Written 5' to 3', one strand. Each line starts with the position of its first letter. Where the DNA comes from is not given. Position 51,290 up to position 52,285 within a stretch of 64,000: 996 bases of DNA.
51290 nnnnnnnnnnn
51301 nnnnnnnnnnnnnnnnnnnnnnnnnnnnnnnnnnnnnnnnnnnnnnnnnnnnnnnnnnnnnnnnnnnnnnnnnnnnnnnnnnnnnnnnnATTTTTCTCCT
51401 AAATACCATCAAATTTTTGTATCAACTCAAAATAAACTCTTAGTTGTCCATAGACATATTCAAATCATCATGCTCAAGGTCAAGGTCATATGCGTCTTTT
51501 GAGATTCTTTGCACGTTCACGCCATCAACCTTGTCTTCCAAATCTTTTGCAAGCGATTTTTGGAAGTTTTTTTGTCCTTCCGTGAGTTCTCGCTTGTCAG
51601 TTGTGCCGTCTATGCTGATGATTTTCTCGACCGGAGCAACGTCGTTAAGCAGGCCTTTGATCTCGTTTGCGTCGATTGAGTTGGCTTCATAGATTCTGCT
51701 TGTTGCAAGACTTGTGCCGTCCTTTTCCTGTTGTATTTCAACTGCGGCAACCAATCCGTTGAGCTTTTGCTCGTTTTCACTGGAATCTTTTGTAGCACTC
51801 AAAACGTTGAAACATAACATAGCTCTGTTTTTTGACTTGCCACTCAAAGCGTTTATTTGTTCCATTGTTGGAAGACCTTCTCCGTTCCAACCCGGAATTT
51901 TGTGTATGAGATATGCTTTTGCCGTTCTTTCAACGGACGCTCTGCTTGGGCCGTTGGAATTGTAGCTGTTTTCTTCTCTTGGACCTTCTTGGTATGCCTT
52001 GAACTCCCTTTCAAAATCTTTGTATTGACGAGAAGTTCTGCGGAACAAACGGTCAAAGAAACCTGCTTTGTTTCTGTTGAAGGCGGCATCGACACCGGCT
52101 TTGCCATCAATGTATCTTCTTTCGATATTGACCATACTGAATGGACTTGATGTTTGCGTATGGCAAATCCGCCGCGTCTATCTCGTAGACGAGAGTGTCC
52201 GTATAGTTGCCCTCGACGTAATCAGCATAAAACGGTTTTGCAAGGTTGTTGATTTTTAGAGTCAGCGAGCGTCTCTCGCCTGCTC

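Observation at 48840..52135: Three paralogous hydrophilic proteins with a shared core and acidic C-terminal tail next to the coupling ATPase: candidate substrates or effectors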

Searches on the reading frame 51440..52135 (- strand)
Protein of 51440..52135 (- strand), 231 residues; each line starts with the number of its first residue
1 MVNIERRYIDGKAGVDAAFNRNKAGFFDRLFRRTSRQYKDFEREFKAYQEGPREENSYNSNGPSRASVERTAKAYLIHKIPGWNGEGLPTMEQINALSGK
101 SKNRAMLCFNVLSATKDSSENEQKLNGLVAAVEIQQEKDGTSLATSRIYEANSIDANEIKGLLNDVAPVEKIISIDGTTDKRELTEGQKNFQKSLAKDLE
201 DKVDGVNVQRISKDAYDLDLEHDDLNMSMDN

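Call 4: search_protein_families(library=pfam, proteins=[window:51443-52135:-], max_evalue=1)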
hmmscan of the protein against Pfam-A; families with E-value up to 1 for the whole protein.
window:51443-52135:- (231 aa): 1 family
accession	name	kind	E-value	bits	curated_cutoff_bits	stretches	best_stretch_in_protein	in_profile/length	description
PF18935.5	DUF5683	-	0.13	12.7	26.7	0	31-75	43-87/151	Family of unknown function (DUF5683)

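Call 6: search_protein_families(library=phrogs, proteins=[window:51443-52135:-], max_evalue=1)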
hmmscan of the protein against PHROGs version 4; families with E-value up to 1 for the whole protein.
window:51443-52135:- (231 aa): 2 families
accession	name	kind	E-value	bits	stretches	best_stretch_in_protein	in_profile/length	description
phrog_9593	-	unknown function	0.089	14.1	1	130-204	42-116/122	-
phrog_6167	-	unknown function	0.34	12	1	158-208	30-80/114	-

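Call 7: search_protein_families(library=ncbifam, proteins=[window:51443-52135:-], max_evalue=1)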
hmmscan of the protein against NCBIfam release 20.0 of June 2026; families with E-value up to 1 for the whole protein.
window:51443-52135:- (231 aa): 0 families

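Call 27: search_protein_representatives(alignment_id=A2)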
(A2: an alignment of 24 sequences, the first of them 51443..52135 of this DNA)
Query: 24 sequences, 364 profile positions. Proteins with E-value up to 0.001 (for the whole library): 255; up to 1e-10: 187; up to 1e-30: 78. The best 150 are listed.
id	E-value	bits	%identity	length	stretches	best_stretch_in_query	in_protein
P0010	3.3e-140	484.2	-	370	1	1-363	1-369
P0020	5.0e-121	421.1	-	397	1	1-362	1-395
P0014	1.8e-115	402.7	-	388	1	1-364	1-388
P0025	8.9e-99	347.8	-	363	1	2-364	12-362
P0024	2.6e-98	346.3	-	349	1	1-356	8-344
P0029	2.2e-97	343.2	-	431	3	2-287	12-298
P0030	1.9e-93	330.3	-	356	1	1-361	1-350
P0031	4.2e-92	325.9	-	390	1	1-363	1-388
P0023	1.4e-86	307.7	-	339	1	2-364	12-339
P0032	3.3e-86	306.5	-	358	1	1-351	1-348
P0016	2.3e-85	303.7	-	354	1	2-363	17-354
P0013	4.3e-82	293.0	-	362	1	2-364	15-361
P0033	2.4e-79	283.9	-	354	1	1-359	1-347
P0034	6.0e-78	279.3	-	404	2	104-363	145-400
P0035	1.5e-77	278.0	-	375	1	1-361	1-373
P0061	3.9e-53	197.7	-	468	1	4-356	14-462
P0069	6.1e-44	167.4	-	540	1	19-348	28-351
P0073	1.5e-42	162.9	-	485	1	2-319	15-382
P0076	5.4e-39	151.1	-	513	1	2-351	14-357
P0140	3.7e-22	95.8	-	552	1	78-318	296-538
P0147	6.1e-21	91.8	-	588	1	50-355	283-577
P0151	1.5e-20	90.5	-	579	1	79-356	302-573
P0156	1.2e-19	87.6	-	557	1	90-362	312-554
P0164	9.7e-19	84.5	-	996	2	60-315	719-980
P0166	1.9e-18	83.5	-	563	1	77-357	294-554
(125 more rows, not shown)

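Call 35: find_encoding_contigs(protein=window:51440-52135:-, flank=10000, max_places=4)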
Protein window:51440-52135:- (231 aa): 8 contigs read that carry it; 4 places shown.
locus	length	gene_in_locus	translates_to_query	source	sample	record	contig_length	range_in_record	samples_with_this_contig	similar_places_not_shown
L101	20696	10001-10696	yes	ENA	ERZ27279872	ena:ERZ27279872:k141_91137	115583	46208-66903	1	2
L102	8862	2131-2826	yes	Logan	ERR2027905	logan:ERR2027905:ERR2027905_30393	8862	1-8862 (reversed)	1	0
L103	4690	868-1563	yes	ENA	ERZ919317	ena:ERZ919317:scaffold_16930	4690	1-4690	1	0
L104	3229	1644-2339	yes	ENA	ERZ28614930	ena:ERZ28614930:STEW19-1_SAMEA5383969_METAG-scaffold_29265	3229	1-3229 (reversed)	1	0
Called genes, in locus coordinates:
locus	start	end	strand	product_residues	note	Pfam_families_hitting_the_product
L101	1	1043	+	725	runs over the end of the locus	PF01055:Glyco_hydro_31_2nd, PF21365:Glyco_hydro_31_3rd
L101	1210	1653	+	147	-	PF00572:Ribosomal_L13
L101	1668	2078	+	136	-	PF00380:Ribosomal_S9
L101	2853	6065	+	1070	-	PF18887:MBG_3 (weak)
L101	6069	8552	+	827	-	PF02534:T4SS-DNA_transf, PF00270:DEAD (weak), PF10412:TrwB_AAD_bind, PF12696:TraG-D_C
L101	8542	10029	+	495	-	-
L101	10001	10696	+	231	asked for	-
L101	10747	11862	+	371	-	-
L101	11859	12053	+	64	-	-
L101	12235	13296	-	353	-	-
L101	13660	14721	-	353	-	PF20586:DUF6788 (weak), PF02661:Fic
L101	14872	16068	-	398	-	PF01128:IspD, PF02542:YgbB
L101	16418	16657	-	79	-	PF01479:S4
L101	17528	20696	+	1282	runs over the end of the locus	PF04563:RNA_pol_Rpb2_1, PF04561:RNA_pol_Rpb2_2, PF04565:RNA_pol_Rpb2_3, PF10385:RNA_pol_Rpb2_45, PF00562:RNA_pol_Rpb2_6, PF04560:RNA_pol_Rpb2_7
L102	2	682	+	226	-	?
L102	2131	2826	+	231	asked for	-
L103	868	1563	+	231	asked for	-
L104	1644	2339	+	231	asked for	-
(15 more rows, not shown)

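Call 45: search_protein_families(library=pfam, proteins=[P0164, P0069, P0076, P0140, P0147, P0151, P0156, P0166, P0061, P0073], max_evalue=0.01)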
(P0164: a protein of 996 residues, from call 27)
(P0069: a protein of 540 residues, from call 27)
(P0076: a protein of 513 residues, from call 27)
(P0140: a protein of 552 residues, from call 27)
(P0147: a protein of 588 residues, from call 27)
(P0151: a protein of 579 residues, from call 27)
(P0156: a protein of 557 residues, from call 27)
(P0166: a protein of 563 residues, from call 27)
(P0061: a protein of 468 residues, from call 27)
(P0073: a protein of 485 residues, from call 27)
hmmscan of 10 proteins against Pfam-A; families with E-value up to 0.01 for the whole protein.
P0164 (996 aa): 0 families

P0069 (540 aa): 0 families

P0076 (513 aa): 0 families

P0140 (552 aa): 0 families

P0147 (588 aa): 0 families

P0151 (579 aa): 0 families

P0156 (557 aa): 0 families

P0166 (563 aa): 0 families

P0061 (468 aa): 0 families

P0073 (485 aa): 0 families

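Call 63: predict_structure(alignment_id=A2)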
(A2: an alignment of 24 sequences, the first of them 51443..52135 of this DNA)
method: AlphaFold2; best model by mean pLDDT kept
length: 231 residues; sequences in the alignment: 24
mean_pLDDT: 69.3   pTM: 0.52
mean pLDDT of the five models: 69.3, 66.4, 63.1, 60.4, 60.3
residues with pLDDT >= 90: 60; 70-90: 54; 50-70: 69; < 50: 48
segments of 3 or more residues with pLDDT < 50: 165-184, 204-231
pLDDT, mean of each block of 10 residues (from residue 1): 62 77 81 91 91 67 85 97 95 95 94 86 74 61 56 56 47 41 58 65 43 36 39 38
secondary structure, 60 per line:
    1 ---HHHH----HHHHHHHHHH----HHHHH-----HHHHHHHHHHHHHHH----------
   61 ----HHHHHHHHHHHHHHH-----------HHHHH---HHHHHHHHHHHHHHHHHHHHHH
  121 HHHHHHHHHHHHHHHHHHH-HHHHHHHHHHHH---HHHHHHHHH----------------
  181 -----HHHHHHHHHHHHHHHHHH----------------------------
elements in order: H4-7 H12-21 H26-30 H36-50 H65-79 H91-95 H99-139 H141-152 H156-164 H186-203

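Call 66: fold_search(model_id=the predicted structure, library=pdb)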
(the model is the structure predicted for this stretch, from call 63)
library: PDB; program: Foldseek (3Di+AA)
matches with E <= 10: 120; with E <= 0.001: 0
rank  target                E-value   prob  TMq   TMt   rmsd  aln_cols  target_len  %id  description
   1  5ipl_F                6.0e-01  0.21  0.20  0.17  24.8       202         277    9  SigmaS-transcription initiation complex with 4-nt nascent RNA (released 2016-03-30)
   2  9fjr_f                8.4e-01  0.11  0.18  0.15  25.6       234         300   12  Cryo-EM structure of Mycobacterium tuberculosis sigma-B RNA polymerase bound to -10 promoter element ssDNA oligo - sig (released 2025-05-07)
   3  8qhx                  1.2e+00  0.11  0.19  0.22  41.4       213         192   14  280A Vipp1 H1-6 helical tubes in the presence of EPL (released 2024-09-18)
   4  5t0c_AX               1.4e+00  0.04  0.13  0.09  20.7       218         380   13  Structural basis for dynamic regulation of the human 26S proteasome (released 2016-10-19)
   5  9ul0_A                2.1e+00  0.06  0.16  0.18  16.6       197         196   11  Wild-type Bacillus megaterium Penicillin G Acylase with Covalently Bound Phenylacetic Acid (released 2026-02-18)
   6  3r8f_A                2.2e+00  0.08  0.17  0.14  13.0       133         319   14  Replication initiator DnaA bound to AMPPCP and single-stranded DNA (released 2011-09-28)
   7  9k29_A                2.3e+00  0.09  0.20  0.21  16.0       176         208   10  Structure of the Salmonella flagellar FliPQR complex reconstituted in the peptidisc (released 2025-08-06)
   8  7tu3_B                2.3e+00  0.04  0.12  0.08  17.8       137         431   18  Structure of the L. blandensis dGTPase del55-58 mutant (released 2022-06-01)
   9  3jcf_A                2.5e+00  0.06  0.15  0.11  20.1       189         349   10  Cryo-EM structure of the magnesium channel CorA in the closed symmetric magnesium-bound state (released 2016-02-17)
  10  2q9l_C                2.5e+00  0.04  0.12  0.21  10.1        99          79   13  Crystal structure of iMazG from Vibrio DAT 722: Ctag-iMazG (P43212) (released 2007-10-09)
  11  7xl3_F                2.6e+00  0.08  0.19  0.17  26.1       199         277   12  Cryo-EM structure of Pseudomonas aeruginosa RNAP sigmaS holoenzyme complexes with transcription factor SutA (open lobe (released 2022-07-27)
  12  9a7s_A                2.6e+00  0.08  0.17  0.16  21.9       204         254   13  Integrative model of RPSD-RPOB by crosslinking MS and deep learning (released 2024-09-18)
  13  8gmr_A                2.6e+00  0.04  0.17  0.18  24.4       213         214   13  Cryo-EM structure of octameric human CALHM1 (released 2023-07-26)
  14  2ch7_A                2.7e+00  0.06  0.19  0.15  38.6       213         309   15  Crystal structure of the cytoplasmic domain of a bacterial chemoreceptor from Thermotoga maritima (released 2006-04-18)
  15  9ub9_A                2.7e+00  0.05  0.16  0.19  16.7       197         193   11  Wild-type Bacillus megaterium Penicillin G Acylase (released 2026-02-18)
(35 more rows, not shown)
